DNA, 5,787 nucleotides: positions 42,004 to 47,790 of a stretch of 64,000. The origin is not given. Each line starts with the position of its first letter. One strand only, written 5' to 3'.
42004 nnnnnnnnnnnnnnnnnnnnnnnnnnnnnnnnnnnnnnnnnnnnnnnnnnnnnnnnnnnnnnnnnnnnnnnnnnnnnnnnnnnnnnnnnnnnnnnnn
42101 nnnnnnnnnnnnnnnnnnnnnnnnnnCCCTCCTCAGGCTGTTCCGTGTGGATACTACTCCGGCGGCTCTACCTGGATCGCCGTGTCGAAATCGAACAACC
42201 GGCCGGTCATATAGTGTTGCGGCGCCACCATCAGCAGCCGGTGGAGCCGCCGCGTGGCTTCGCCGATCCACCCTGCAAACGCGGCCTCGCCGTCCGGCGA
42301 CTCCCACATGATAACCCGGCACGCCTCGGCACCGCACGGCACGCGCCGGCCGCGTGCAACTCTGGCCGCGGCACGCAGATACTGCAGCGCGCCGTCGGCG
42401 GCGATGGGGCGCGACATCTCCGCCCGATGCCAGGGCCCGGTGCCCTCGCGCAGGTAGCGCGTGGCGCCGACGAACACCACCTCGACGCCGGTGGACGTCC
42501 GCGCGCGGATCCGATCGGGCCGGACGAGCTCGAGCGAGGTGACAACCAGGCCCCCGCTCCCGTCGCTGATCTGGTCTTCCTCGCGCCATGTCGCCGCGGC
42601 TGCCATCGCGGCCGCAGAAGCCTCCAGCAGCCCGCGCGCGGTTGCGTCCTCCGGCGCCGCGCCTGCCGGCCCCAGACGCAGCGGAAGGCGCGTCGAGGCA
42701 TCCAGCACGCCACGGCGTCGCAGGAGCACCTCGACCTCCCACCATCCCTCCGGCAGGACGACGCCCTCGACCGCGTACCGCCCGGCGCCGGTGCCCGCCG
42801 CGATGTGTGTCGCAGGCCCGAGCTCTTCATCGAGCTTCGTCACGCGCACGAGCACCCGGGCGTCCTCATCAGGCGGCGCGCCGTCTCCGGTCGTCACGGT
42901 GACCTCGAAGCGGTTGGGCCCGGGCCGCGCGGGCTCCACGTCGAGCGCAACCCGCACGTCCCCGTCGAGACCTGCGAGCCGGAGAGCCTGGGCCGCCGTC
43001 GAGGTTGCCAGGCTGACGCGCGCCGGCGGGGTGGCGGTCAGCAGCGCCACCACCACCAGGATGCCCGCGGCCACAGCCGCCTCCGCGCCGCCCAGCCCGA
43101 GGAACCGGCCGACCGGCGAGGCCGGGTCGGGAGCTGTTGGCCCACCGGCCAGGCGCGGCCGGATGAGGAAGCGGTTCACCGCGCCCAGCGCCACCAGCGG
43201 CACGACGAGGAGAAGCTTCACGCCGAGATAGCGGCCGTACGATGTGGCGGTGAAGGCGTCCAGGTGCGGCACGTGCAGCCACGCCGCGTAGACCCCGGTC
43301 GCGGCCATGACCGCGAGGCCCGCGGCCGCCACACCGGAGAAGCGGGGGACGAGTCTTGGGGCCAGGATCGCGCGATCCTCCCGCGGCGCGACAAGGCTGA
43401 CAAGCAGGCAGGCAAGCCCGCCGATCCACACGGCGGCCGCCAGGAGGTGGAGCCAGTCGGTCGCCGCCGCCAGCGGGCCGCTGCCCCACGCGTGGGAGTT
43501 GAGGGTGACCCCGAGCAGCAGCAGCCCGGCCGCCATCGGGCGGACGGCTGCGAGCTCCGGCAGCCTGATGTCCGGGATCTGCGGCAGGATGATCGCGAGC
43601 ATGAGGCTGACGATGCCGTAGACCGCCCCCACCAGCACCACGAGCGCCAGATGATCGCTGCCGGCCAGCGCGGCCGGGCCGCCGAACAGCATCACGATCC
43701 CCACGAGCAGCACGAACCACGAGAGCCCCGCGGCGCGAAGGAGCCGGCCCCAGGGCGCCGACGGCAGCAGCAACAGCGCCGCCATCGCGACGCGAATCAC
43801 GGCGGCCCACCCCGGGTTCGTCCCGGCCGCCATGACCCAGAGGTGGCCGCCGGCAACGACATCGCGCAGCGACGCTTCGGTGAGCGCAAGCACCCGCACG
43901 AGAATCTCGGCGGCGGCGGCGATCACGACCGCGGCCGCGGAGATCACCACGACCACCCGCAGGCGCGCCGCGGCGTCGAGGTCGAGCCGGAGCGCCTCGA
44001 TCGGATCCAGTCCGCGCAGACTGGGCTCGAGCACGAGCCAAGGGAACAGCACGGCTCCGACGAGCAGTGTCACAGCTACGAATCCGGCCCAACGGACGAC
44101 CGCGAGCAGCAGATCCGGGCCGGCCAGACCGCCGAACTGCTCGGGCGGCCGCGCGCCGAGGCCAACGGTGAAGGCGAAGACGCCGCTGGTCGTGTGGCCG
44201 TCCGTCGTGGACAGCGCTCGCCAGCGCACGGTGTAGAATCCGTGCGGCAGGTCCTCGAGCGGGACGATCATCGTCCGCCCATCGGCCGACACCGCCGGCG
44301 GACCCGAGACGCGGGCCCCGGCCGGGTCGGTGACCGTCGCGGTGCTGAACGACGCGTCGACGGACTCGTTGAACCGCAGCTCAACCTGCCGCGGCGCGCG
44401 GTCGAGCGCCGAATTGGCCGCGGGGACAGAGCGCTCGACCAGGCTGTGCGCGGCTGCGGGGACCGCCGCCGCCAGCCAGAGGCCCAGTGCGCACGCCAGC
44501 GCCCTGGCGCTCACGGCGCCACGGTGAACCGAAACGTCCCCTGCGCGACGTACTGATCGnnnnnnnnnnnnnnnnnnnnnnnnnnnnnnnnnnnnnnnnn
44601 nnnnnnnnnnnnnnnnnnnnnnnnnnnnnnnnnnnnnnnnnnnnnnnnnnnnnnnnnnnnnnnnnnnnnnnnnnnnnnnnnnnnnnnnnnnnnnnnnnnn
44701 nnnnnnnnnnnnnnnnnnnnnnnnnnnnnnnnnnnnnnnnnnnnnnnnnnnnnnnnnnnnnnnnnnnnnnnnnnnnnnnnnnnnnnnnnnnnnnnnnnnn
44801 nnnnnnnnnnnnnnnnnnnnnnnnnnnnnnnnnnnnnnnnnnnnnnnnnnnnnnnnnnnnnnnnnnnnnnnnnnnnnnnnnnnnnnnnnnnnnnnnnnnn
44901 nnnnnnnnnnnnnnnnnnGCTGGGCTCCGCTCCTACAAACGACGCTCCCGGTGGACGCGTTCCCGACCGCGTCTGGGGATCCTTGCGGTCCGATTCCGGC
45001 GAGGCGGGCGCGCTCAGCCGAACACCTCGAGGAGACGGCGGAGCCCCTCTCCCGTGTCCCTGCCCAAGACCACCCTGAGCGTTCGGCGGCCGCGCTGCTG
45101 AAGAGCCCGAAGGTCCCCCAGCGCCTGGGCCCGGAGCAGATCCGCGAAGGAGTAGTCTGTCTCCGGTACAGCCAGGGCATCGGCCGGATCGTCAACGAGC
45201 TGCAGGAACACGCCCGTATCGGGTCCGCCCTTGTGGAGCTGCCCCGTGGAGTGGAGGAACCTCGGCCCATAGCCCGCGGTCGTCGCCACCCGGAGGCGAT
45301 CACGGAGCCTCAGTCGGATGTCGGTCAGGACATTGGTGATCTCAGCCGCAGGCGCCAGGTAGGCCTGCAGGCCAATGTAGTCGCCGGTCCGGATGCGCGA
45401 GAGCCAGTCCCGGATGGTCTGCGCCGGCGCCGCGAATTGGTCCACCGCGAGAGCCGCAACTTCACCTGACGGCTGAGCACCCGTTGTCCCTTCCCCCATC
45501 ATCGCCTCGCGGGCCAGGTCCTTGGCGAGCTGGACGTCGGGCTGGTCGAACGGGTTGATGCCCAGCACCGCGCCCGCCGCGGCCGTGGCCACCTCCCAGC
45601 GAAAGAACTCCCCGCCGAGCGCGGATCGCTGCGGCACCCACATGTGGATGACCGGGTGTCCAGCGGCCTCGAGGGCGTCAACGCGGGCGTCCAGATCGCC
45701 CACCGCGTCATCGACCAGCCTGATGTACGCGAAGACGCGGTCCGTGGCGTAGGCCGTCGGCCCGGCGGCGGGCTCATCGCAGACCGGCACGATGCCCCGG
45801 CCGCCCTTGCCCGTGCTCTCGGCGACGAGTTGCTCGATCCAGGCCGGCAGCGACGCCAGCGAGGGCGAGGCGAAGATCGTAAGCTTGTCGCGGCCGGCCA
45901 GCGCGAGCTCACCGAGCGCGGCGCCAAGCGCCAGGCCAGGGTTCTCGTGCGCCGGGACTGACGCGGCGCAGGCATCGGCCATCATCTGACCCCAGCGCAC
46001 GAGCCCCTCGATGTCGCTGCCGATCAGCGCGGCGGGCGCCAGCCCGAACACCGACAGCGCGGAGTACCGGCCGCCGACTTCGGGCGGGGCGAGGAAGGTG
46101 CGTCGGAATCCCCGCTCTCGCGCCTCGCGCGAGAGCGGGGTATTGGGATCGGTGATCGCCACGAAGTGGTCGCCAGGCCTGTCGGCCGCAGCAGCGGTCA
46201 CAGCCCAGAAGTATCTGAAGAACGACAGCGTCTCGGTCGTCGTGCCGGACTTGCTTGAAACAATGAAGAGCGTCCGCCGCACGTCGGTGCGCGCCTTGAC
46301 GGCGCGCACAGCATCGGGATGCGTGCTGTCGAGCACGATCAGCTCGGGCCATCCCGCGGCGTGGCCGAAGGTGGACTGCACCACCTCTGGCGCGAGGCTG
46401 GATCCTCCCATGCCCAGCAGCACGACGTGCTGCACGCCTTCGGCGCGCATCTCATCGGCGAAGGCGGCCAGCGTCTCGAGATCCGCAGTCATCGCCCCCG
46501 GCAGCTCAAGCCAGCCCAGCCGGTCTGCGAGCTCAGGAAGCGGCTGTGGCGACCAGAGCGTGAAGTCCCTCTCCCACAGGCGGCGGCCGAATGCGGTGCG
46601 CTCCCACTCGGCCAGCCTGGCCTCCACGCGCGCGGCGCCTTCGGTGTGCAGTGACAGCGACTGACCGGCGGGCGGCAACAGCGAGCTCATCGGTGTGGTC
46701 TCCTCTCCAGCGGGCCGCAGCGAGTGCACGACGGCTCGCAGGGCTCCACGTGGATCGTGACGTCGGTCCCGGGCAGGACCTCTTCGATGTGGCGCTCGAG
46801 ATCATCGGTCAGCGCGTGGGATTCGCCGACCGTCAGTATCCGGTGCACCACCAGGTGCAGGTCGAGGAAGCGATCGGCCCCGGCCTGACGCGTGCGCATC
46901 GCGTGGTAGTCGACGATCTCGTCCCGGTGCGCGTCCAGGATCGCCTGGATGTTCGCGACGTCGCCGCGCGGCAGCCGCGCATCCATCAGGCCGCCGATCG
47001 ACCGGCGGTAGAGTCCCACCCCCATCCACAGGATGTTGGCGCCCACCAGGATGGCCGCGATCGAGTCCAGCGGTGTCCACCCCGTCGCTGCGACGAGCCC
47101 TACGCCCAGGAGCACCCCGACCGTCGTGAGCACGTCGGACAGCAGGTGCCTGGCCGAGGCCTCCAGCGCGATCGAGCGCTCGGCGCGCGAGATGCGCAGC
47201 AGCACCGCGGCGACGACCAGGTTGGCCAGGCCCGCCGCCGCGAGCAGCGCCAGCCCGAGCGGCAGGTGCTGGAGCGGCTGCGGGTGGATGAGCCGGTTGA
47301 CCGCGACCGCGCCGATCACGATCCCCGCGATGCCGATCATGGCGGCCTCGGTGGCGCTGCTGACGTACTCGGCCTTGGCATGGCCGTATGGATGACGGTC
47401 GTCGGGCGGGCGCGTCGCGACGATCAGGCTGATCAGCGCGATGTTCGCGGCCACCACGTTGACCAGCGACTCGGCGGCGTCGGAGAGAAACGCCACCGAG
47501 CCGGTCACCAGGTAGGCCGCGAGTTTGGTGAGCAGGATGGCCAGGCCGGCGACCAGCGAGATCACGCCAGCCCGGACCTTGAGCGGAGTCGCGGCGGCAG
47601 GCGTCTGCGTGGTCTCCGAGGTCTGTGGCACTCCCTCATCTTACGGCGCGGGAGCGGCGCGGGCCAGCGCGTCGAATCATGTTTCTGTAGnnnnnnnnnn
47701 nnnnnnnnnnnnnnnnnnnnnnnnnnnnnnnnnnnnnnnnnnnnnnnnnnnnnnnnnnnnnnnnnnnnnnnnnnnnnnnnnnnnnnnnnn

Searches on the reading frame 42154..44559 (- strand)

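Call 35: search_protein_families(library=pfam, proteins=[window:42154-44559:-], max_evalue=0.001)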
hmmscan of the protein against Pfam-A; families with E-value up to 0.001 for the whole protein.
window:42154-44559:- (801 aa): 3 families
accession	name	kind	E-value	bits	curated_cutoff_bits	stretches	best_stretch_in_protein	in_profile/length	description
PF04234.18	CopC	-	8.6e-22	78.4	23.3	1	38-132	1-92/92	CopC domain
PF05425.18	CopD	-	4.3e-21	75.7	32.1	1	402-507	2-105/105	Copper resistance protein D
PF13115.11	YtkA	-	9.4e-05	23.4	25.9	1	534-611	6-84/85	YtkA-like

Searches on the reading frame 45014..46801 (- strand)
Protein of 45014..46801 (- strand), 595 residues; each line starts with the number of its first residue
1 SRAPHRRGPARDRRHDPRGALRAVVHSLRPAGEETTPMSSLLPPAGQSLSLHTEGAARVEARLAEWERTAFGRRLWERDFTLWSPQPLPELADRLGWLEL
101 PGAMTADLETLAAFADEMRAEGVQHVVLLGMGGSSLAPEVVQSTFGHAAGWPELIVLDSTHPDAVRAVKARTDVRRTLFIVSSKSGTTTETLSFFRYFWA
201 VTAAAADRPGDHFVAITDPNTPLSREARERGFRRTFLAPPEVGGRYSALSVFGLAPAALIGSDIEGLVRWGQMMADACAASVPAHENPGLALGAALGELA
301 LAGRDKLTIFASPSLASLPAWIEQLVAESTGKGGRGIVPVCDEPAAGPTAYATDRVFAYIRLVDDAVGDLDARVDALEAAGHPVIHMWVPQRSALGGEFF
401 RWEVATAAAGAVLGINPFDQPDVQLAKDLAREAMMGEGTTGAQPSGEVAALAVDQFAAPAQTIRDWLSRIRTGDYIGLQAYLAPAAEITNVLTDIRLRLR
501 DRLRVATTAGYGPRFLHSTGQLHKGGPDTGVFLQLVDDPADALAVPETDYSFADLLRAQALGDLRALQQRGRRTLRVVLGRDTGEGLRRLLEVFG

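Call 35: search_protein_families(library=pfam, proteins=[window:45014-46801:-], max_evalue=0.001)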
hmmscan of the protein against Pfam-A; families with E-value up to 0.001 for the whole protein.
window:45014-46801:- (595 aa): 1 family
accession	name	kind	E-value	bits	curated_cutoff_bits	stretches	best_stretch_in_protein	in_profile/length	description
PF00342.24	PGI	-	3.2e-19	69.4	22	1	122-333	95-309/486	Phosphoglucose isomerase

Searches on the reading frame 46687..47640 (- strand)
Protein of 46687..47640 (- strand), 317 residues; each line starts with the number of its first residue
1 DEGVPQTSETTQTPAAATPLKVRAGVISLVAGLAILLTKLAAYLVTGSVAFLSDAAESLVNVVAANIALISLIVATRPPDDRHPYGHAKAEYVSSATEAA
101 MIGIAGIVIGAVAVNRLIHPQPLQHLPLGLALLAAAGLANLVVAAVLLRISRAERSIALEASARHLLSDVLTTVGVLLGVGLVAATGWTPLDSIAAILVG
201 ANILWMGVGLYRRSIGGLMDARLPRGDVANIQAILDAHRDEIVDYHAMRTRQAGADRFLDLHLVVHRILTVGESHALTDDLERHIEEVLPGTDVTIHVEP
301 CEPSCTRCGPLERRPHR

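Call 35: search_protein_families(library=pfam, proteins=[window:46687-47640:-], max_evalue=0.001)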
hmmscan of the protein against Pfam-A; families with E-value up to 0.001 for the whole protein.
window:46687-47640:- (317 aa): 2 families
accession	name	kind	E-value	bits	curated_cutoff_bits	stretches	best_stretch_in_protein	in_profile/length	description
PF01545.26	Cation_efflux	-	7.5e-40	137.3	26.6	1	26-219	2-198/198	Cation efflux family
PF16916.11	ZT_dimer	-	4.8e-20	71.8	26.7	1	224-301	2-78/78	Dimerisation domain of Zinc Transporter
